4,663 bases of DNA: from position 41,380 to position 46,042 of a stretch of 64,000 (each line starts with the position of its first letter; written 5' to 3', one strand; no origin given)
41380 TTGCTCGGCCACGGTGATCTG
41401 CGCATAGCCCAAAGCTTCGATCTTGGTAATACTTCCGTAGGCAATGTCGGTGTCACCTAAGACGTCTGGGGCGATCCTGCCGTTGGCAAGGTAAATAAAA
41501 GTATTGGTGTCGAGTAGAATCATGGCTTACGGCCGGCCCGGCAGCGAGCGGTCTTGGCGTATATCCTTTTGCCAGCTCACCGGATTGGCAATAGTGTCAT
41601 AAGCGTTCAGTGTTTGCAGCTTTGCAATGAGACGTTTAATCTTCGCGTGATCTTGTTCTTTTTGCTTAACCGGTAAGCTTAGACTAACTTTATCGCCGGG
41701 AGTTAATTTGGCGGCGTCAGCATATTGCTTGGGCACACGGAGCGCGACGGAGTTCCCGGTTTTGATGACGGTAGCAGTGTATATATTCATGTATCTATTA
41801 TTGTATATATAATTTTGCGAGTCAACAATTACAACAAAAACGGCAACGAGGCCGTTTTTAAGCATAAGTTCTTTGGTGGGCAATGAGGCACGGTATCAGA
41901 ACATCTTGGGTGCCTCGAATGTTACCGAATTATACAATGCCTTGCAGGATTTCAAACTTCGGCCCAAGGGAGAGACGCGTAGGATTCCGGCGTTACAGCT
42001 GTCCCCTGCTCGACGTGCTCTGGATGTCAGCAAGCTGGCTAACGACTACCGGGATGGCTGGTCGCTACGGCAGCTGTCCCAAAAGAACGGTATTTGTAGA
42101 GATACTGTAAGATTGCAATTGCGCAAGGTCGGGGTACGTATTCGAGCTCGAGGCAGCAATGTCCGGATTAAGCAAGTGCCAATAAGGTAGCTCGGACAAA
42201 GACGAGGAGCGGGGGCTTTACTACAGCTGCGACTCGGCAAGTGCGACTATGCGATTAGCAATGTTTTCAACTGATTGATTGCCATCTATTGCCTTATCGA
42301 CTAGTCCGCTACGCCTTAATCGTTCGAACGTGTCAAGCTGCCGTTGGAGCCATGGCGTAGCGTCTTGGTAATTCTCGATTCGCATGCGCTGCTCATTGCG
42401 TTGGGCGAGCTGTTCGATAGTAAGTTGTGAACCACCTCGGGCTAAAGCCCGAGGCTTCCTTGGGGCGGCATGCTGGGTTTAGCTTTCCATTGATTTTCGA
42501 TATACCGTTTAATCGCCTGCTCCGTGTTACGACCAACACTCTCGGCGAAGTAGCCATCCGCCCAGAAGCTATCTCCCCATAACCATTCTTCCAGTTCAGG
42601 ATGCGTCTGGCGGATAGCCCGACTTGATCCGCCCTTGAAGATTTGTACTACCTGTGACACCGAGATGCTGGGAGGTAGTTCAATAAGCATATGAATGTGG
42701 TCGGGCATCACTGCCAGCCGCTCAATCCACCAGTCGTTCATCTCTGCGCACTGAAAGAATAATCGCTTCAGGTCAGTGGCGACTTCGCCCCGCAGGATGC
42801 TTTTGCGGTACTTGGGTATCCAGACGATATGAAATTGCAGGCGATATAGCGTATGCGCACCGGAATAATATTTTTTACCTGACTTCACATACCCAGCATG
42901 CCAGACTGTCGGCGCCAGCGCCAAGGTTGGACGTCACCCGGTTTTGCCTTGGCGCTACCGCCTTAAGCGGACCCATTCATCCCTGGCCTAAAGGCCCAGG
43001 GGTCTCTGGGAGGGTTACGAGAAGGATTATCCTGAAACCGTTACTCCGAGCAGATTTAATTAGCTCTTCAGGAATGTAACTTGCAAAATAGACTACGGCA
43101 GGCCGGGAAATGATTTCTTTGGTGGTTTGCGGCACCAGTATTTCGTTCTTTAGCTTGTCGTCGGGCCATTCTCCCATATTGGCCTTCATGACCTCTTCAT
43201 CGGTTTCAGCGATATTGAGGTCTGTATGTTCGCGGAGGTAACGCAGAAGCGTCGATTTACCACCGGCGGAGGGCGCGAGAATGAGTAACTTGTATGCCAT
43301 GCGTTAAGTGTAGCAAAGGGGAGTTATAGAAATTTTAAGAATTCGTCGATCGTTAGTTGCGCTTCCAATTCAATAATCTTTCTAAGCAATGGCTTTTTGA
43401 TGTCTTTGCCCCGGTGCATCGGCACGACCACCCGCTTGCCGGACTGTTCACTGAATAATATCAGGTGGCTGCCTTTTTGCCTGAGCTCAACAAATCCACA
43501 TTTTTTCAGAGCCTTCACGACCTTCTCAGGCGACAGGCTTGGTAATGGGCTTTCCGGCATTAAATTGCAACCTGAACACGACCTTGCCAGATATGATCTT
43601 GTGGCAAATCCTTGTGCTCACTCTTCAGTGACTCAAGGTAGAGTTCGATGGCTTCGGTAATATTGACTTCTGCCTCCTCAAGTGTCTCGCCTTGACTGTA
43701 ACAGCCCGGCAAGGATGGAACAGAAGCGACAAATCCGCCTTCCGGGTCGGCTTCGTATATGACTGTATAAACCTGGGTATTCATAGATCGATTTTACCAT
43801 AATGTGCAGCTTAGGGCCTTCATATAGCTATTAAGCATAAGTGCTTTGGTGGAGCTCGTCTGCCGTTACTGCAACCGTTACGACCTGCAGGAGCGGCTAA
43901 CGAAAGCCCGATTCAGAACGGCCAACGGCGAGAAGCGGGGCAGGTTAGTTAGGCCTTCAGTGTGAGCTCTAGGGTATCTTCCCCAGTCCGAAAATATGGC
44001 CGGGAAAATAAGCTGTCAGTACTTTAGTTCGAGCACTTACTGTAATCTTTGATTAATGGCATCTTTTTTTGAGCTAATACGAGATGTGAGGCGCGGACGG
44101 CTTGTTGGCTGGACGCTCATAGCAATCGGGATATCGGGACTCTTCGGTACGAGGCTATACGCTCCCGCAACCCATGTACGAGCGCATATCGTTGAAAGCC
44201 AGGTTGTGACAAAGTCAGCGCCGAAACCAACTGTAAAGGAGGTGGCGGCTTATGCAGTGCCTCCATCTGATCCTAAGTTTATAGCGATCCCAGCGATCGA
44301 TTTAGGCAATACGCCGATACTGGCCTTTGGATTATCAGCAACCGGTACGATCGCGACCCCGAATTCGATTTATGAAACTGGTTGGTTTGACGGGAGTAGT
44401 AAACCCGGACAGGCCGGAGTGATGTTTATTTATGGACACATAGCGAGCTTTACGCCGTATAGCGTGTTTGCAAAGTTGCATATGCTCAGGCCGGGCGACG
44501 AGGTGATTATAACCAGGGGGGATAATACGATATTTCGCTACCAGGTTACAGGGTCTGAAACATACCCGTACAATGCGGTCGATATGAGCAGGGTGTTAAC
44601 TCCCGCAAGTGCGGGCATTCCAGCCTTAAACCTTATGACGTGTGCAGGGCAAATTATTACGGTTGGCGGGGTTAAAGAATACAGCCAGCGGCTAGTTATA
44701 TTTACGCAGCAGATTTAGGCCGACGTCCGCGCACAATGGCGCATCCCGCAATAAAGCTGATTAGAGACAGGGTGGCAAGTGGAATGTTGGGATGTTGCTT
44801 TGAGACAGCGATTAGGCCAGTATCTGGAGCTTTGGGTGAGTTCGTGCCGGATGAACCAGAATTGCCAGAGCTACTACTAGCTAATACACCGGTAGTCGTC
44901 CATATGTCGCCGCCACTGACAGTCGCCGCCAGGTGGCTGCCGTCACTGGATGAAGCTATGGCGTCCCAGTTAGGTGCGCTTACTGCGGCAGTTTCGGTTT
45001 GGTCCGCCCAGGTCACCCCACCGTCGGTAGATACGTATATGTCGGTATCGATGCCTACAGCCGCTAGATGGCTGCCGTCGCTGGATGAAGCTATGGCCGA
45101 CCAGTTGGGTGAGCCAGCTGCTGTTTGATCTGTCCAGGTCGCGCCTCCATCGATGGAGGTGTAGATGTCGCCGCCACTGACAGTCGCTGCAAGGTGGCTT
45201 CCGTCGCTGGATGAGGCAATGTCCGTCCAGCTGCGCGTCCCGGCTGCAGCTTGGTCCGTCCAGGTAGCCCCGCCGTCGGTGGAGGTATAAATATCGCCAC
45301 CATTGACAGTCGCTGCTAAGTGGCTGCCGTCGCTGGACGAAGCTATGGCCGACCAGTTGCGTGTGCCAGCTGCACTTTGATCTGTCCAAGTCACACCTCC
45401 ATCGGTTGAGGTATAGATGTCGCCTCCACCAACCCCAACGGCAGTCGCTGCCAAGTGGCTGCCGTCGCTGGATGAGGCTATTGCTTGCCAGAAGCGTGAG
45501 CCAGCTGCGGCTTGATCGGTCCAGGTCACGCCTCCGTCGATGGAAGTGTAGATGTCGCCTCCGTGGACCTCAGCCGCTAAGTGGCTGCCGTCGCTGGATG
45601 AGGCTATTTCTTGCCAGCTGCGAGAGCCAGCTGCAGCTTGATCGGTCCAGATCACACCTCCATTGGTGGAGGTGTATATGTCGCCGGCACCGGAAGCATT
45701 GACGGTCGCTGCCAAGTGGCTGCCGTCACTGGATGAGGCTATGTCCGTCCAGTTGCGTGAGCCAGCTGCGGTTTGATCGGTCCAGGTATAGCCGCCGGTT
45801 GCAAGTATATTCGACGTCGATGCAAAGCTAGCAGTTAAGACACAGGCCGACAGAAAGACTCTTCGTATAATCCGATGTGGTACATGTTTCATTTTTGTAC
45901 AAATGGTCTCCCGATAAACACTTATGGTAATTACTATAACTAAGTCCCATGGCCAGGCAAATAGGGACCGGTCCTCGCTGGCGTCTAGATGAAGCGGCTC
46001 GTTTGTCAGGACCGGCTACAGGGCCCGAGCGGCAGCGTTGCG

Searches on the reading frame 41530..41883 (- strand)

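Call 21: search_protein_families(library=pfam, proteins=[window:41530-41883:-], max_evalue=0.01)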
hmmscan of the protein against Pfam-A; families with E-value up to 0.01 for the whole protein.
window:41530-41883:- (118 aa): 1 family
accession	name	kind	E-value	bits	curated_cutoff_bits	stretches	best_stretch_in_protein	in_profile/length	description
PF04014.23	MazE_antitoxin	-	0.0002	21.7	24.7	1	41-68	3-30/48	Antidote-toxin recognition MazE, bacterial antitoxin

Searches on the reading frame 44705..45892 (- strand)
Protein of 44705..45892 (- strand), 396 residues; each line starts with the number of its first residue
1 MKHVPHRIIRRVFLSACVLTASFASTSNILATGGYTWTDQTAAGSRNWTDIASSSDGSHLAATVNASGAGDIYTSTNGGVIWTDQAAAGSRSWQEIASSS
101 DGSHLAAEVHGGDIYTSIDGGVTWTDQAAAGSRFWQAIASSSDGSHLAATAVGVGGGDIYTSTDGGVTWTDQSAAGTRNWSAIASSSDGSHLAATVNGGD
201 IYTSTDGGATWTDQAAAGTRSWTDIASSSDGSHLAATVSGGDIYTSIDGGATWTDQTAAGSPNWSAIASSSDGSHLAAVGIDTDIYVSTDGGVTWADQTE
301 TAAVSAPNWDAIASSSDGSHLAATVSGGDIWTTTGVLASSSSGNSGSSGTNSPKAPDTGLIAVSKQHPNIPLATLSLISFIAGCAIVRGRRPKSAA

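Call 21: search_protein_families(library=pfam, proteins=[window:44705-45892:-], max_evalue=0.01)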
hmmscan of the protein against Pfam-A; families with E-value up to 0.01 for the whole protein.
window:44705-45892:- (396 aa): 6 families
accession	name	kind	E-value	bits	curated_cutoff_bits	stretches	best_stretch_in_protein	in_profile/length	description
PF15902.12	Sortilin-Vps10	-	1.9e-08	34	33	1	158-219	2-65/446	Sortilin, neurotensin receptor 3,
PF02012.26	BNR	-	8.1e-08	31.6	27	0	286-296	1-11/12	BNR/Asp-box repeat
PF14870.12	PSII_BNR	-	2.4e-06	27.5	27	1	157-306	125-277/303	Photosynthesis system II assembly factor YCF48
PF24316.1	Tli3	-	0.00037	21.3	27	0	199-231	84-115/129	T6SS Tli3 immunity protein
PF15899.11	BNR_6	-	0.00042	20.5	27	0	201-214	1-14/14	BNR-Asp box repeat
PF02333.21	Phytase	-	0.0012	18.3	21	0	68-121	213-266/375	Phytase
